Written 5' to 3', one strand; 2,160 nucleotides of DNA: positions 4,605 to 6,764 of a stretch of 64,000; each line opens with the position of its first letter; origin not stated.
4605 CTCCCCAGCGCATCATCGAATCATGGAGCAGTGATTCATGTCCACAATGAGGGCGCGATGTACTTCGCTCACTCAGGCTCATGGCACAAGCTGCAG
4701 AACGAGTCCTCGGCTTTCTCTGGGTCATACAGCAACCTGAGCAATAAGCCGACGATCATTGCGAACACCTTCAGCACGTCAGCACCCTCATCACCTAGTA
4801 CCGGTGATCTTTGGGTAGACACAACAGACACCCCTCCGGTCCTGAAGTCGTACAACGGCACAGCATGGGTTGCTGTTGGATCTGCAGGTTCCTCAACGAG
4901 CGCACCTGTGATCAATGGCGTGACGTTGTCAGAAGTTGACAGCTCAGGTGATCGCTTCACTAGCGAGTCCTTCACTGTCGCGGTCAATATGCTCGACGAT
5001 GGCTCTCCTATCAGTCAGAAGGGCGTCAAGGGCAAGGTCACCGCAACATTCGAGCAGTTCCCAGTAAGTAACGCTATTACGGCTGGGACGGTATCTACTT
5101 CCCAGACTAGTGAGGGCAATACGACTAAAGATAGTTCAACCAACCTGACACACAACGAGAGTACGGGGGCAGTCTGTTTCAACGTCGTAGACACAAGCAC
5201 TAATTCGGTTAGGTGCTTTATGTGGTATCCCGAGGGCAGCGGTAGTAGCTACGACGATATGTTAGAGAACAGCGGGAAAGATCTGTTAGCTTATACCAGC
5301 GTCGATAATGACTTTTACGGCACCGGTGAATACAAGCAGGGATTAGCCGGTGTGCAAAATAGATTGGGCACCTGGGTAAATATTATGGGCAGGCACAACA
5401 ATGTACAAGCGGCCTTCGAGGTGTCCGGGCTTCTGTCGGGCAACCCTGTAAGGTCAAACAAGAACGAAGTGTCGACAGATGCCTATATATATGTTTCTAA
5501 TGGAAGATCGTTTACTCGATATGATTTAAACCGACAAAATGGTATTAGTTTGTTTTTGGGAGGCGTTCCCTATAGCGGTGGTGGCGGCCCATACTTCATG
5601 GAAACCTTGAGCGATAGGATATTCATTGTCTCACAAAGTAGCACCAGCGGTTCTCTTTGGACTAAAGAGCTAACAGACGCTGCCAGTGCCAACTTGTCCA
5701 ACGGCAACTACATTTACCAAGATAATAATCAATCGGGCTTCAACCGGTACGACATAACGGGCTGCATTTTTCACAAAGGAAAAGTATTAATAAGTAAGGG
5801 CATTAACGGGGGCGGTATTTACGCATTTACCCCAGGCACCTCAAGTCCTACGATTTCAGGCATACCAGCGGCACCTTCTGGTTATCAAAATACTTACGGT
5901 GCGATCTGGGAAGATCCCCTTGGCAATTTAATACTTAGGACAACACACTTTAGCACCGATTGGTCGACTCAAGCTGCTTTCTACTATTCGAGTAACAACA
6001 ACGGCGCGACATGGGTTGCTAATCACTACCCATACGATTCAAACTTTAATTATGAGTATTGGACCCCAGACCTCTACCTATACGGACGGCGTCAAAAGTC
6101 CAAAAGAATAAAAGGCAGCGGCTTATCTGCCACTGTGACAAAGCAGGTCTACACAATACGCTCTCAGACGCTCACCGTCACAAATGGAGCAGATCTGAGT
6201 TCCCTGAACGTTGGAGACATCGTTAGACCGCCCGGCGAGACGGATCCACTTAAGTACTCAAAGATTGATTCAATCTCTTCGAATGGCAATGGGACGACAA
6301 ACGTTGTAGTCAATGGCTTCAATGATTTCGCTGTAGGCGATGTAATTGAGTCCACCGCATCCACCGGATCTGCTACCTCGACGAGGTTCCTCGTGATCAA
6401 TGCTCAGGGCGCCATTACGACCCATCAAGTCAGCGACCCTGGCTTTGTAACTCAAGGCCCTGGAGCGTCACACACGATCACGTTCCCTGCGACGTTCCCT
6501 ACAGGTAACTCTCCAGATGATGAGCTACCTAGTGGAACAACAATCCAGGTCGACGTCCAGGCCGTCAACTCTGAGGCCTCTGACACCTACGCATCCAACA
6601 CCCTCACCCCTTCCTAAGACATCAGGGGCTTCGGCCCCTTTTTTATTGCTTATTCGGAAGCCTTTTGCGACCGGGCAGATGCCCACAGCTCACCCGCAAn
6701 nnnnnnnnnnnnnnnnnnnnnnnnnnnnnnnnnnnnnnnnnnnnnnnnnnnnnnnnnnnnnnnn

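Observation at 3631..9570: Two adjacent paralogous giant fibre genes with shared 5' UTR, N-terminal repeats and C-terminal 80 aa but different central Asp-box-containing domains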

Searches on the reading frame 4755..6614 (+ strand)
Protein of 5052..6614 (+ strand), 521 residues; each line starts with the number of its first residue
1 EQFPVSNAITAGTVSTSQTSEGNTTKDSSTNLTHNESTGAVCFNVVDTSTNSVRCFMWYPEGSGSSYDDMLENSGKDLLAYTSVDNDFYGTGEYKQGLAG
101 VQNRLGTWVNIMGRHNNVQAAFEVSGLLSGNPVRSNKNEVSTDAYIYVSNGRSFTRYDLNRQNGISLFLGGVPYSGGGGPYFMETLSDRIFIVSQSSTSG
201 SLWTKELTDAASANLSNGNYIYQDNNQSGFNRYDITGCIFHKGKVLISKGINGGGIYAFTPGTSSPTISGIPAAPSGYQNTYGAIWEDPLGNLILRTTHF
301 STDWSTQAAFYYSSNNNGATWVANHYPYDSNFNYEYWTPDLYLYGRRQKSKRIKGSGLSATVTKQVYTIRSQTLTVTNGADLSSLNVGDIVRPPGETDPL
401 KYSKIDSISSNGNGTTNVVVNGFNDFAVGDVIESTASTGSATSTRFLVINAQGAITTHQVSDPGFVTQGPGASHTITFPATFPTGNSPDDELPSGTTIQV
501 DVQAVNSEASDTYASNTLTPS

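Call 18: find_homologous_proteins(query=window:5052-6614:+)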
Query window:5052-6614:+ (521 aa): 21 proteins with E <= 0.001 among 8000 candidates.
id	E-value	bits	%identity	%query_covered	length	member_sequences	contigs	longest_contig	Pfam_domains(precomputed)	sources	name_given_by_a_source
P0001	0.0e+0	1102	94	100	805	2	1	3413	-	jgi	jgi:hypothetical protein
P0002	5.3e-173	595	57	100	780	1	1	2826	-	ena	-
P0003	1.2e-158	547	54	100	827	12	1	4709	-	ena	-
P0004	5.7e-140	486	52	89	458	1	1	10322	-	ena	-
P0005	1.9e-138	481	48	100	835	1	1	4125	-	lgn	-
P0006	9.1e-134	465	49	99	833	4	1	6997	-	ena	-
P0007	2.5e-92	328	44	100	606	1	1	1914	-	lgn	-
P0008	6.0e-87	311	39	100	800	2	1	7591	-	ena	-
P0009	3.5e-86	308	39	100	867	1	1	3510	-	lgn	-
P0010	7.2e-84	301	41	100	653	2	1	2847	-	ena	-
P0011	2.9e-81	292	39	100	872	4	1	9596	-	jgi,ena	-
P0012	1.1e-77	280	37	100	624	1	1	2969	-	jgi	jgi:hypothetical protein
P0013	1.1e-74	270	46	65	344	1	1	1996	-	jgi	jgi:hypothetical protein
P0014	7.8e-43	165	56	33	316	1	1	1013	-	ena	-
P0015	8.7e-31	125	41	41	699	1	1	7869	-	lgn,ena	-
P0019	4.8e-23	100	36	40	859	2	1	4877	-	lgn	-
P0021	1.3e-6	46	39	20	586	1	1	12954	PF25852.1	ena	-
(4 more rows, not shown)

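Call 32: find_encoding_contigs(protein=P0004, flank=10000, max_places=3)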
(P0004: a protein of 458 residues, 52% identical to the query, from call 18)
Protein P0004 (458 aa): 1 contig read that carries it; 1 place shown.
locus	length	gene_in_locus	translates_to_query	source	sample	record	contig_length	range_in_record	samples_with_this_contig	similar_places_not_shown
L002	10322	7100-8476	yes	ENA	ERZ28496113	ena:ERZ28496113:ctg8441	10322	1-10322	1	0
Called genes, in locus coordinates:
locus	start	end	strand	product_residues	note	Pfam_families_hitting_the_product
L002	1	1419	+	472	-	?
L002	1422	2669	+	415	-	-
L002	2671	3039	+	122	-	-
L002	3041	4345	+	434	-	-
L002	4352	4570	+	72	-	-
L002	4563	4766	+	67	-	-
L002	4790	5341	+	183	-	-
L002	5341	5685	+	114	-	-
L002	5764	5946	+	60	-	-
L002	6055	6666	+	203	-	-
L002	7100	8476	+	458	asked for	-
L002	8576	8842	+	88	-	-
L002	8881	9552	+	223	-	-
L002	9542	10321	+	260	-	?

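Call 33: predict_structure(alignment_id=A1)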
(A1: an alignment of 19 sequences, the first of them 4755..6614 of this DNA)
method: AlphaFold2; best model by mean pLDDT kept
length: 620 residues; sequences in the alignment: 19
mean_pLDDT: 80.2   pTM: 0.66
mean pLDDT of the five models: 80.2, 80.1, 79.6, 78.8, 76.9
residues with pLDDT >= 90: 152; 70-90: 351; 50-70: 100; < 50: 17
segments of 3 or more residues with pLDDT < 50: 1-4, 134-136, 537-539
pLDDT, mean of each block of 10 residues (from residue 1): 58 72 75 70 58 86 83 88 76 79 64 88 80 59 81 84 67 89 80 69 90 69 91 87 90 90 91 67 91 81 92 94 83 84 84 79 81 79 86 86 80 87 82 65 88 56 87 73 75 81 87 84 85 59 82 84 83 89 82 89 82 88
secondary structure, 60 per line:
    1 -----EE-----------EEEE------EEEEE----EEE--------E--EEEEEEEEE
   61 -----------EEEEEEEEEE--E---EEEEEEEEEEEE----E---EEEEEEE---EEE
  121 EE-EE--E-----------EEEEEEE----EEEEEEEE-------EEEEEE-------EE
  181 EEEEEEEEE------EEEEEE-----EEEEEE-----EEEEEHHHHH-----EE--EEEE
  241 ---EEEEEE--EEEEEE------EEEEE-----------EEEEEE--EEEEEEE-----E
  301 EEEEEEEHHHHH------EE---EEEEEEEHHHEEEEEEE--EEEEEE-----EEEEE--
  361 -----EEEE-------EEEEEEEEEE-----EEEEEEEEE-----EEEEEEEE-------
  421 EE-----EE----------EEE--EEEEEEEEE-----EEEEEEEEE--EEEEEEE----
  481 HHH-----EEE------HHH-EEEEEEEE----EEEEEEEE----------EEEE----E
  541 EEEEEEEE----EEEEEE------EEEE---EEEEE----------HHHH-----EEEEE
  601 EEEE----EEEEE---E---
elements in order: E19-22 E29-33 E38-40 E52-60 E72-81 E88-99 E108-114 E118-122 E140-146 E151-158 E166-171 E179-189 E196-201 E207-212 E218-222 H223-227 E237-240 E244-249 E252-257 E264-268 E280-285 E288-294 E300-307 H308-312 E324-330 E334-340 E343-348 E354-358 E366-369 E377-386 E392-400 E406-413 E440-442 E445-453 E459-467 E470-476 E489-491 E502-509 E514-521 E532-535 E540-548 E553-558 E565-568 E572-576 H587-590 E596-604 E609-613

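Call 36: fold_search(model_id=the predicted structure, library=pdb)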
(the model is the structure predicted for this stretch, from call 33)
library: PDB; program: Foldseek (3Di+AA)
matches with E <= 10: 1172; with E <= 0.001: 140
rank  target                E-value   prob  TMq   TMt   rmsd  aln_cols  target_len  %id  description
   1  5hx0_A                9.5e-06  1.00  0.21  0.31  16.6       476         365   10  Crystal structure of unknown function protein Dfer_1899 fromDyadobacter fermentans DSM 18053 (released 2016-02-17)
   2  6tps_P                1.2e-05  1.00  0.28  0.29  13.3       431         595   10  early intermediate RNA Polymerase I Pre-initiation complex - eiPIC (released 2020-03-18)
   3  7esl                  1.3e-05  1.00  0.33  0.45   8.4       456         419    8  Crystal structure of a L-rhamnose-alpha-1,4-D-glucuronate lyase from Fusarium oxysporum 12S, N247A N-glycan free form (released 2021-08-04)
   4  7esk_A                1.3e-05  1.00  0.33  0.45   8.4       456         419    8  Crystal structure of a L-rhamnose-alpha-1,4-D-glucuronate lyase from Fusarium oxysporum 12S, Ligand free form (released 2021-08-04)
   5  4a0p_A                1.4e-05  0.91  0.11  0.11  30.3       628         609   10  Crystal structure of LRP6P3E3P4E4 (released 2011-10-26)
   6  5hx0_B                1.7e-05  1.00  0.21  0.31  16.3       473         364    9  Crystal structure of unknown function protein Dfer_1899 fromDyadobacter fermentans DSM 18053 (released 2016-02-17)
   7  5o7x_A                2.1e-05  1.00  0.25  0.26  13.3       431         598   10  CRYSTAL STRUCTURE OF S. CEREVISIAE CORE FACTOR AT 3.2A RESOLUTION (released 2017-08-02)
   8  7vpg_A                2.5e-05  1.00  0.25  0.39   9.3       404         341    9  Crystal structure of the C-terminal tail of SARS-CoV-1 Orf6 complex with human nucleoporin pair Rae1-Nup98 (released 2022-01-19)
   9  7f90_A                2.7e-05  1.00  0.25  0.40   9.5       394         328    9  Crystal structure of SARS auxiliary protein in complex with human nuclear protein (released 2022-09-14)
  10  9n73_LQ               2.8e-05  1.00  0.29  0.23  22.0       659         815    8  SSU processome maturation and disassembly, State G (released 2025-10-29)
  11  6fg9_A                3.1e-05  0.97  0.20  0.15  35.6       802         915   10  Mouse SORCS2 ectodomain (sortilin related VPS10 domain containing receptor 2) (released 2018-08-01)
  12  7vpg_G                3.4e-05  1.00  0.25  0.39   9.6       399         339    8  Crystal structure of the C-terminal tail of SARS-CoV-1 Orf6 complex with human nucleoporin pair Rae1-Nup98 (released 2022-01-19)
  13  7klj_B                3.5e-05  1.00  0.31  0.53   7.0       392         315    8  Crystal structure of the WD-repeat domain of human KIF21A (released 2020-12-16)
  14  6fg9_B                3.9e-05  0.97  0.20  0.15  35.0       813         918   10  Mouse SORCS2 ectodomain (sortilin related VPS10 domain containing receptor 2) (released 2018-08-01)
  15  6n01_B                4.1e-05  1.00  0.24  0.35  10.3       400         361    8  Structure of apo AztD from Citrobacter koseri (released 2019-09-18)
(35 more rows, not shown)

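Call 52: find_encoding_contigs(protein=P0001, flank=10000, max_places=4)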
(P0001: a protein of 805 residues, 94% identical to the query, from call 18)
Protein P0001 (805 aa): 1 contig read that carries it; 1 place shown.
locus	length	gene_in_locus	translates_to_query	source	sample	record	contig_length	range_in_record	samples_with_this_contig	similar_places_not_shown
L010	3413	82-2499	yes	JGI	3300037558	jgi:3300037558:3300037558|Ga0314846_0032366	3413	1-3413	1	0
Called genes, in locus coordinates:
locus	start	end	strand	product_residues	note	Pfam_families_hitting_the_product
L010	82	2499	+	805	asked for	-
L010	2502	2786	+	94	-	PF16778:Phage_tail_APC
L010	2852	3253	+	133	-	PF26209:Phage_phiTE_241_C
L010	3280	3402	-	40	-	-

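Call 53: find_encoding_contigs(protein=P0003, flank=10000, max_places=4)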
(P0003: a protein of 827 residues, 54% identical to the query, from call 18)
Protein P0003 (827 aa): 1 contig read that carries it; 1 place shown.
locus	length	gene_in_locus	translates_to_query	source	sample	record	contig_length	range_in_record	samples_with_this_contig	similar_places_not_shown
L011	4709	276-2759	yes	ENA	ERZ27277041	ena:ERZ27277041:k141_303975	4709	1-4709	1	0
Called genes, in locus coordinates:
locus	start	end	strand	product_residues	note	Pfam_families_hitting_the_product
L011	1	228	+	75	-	?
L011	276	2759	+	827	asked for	-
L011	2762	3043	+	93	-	PF16778:Phage_tail_APC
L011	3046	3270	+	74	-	-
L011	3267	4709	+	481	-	?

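Call 58: find_encoding_contigs(protein=P0011, flank=10000, max_places=2)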
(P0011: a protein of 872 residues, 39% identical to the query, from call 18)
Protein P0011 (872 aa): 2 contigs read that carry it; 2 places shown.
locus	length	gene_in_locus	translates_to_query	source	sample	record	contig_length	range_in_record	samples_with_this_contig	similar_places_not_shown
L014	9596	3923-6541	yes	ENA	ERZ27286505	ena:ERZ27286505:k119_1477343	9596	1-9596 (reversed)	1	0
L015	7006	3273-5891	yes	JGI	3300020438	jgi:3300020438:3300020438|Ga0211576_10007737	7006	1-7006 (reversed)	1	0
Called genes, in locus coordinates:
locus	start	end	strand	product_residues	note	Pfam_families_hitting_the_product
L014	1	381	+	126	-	?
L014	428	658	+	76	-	-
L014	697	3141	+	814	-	-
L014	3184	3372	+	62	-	-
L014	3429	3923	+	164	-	-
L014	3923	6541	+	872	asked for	-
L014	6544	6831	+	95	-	PF16778:Phage_tail_APC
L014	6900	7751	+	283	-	PF26209:Phage_phiTE_241_C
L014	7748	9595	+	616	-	?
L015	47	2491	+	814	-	-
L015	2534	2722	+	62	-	-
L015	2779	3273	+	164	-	-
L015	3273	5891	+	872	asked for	-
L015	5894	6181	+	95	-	PF16778:Phage_tail_APC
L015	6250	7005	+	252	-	?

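Call 70: fold_search(model_id=the predicted structure, library=viral)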
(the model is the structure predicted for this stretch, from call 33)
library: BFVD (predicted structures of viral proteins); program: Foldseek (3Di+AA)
matches with E <= 10: 841; with E <= 0.001: 59
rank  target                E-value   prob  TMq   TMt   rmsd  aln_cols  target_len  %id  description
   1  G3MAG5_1              5.9e-09  1.00  0.29  0.24  23.6       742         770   12  Gp424 [Bacillus phage G]
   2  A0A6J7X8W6            9.8e-08  1.00  0.20  0.12  24.3       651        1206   10  Uncharacterized protein [uncultured Caudovirales phage]
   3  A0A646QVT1            1.9e-07  1.00  0.34  0.39  16.0       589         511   10  (no name in the UniProt tables at hand)
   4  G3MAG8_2              3.1e-07  1.00  0.20  0.15  38.6       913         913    9  Gp427 [Bacillus phage G]
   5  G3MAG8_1              1.2e-06  1.00  0.26  0.19  30.4       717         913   10  Gp427 [Bacillus phage G]
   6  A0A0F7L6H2            1.9e-06  1.00  0.30  0.18  20.4       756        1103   10  Uncharacterized protein [uncultured marine virus]
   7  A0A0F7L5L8            2.4e-06  1.00  0.28  0.18  22.6       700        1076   10  Sialidase domain-containing protein [uncultured marine virus]
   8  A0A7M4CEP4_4          6.9e-06  1.00  0.24  0.14  23.7       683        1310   10  LamG-like jellyroll fold domain-containing protein [Pyramimonas orientalis virus 01B]
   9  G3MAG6                9.6e-06  1.00  0.30  0.18  16.6       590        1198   11  Gp425 [Bacillus phage G]
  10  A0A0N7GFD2            1.2e-05  1.00  0.24  0.39  13.3       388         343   10  Uncharacterized protein [Pseudomonas phage POR1]
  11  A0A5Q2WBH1            1.2e-05  1.00  0.30  0.31  21.8       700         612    9  (no name in the UniProt tables at hand)
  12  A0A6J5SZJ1            1.4e-05  1.00  0.28  0.46   9.1       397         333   11  COG3391 Uncharacterized conserved protein [uncultured Caudovirales phage]
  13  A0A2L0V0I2            1.5e-05  1.00  0.26  0.14  32.4       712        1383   12  Autotransporter adhesin [Agrobacterium phage Atu_ph07]
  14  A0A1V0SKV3            1.6e-05  1.00  0.28  0.44   8.2       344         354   14  Collagen triple helix repeat motif-containing protein [Klosneuvirus KNV1]
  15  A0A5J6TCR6            1.6e-05  1.00  0.22  0.25  28.0       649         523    9  (no name in the UniProt tables at hand)
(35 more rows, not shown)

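Call 87: search_protein_families(library=pfam, proteins=[P0021], max_evalue=0.01)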
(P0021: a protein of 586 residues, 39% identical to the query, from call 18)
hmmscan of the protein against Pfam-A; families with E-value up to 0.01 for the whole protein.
P0021 (586 aa): 1 family
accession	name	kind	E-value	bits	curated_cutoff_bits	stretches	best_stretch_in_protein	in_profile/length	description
PF19755.4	DUF6242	-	0.0061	16.9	29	0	190-277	125-217/217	Domain of unknown function (DUF6242)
